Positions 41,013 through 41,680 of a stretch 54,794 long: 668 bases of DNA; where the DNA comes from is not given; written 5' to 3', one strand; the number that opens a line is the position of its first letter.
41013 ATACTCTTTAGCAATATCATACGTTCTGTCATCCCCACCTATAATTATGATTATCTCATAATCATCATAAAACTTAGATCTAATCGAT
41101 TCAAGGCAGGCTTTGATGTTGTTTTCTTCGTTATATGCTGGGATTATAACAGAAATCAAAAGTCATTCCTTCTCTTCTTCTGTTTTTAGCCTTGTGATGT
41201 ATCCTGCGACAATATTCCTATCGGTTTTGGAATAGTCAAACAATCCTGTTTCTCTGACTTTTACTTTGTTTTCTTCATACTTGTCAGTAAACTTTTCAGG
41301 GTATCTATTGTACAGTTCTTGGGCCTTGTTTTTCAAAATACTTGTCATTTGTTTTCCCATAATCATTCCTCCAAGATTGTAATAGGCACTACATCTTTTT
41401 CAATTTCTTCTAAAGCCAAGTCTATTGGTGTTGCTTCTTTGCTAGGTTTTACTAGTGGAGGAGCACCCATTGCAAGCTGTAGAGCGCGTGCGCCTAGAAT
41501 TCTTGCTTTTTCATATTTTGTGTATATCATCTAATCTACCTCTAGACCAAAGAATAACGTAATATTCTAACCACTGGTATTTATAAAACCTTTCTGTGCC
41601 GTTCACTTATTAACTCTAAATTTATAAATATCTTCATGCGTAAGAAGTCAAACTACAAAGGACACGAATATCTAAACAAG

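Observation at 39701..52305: New three-member paralog family scattered among housekeeping genes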

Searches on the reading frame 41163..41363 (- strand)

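Call 107: search_protein_families(library=pfam, proteins=[window:41163-41363:-], max_evalue=0.001)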
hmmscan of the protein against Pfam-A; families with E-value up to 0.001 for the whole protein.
window:41163-41363:- (66 aa): 1 family
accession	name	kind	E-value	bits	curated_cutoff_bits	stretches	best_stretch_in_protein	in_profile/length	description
PF00833.23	Ribosomal_S17e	-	1.1e-05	25.8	22.8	1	2-59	1-57/122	Ribosomal S17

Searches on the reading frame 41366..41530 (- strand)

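Call 107: search_protein_families(library=pfam, proteins=[window:41366-41530:-], max_evalue=0.001)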
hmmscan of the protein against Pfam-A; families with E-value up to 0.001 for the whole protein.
window:41366-41530:- (55 aa): 1 family
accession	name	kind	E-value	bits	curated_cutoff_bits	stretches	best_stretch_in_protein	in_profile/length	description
PF01192.27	RNA_pol_Rpb6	-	7.3e-13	48.7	26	1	2-50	6-53/53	RNA polymerase Rpb6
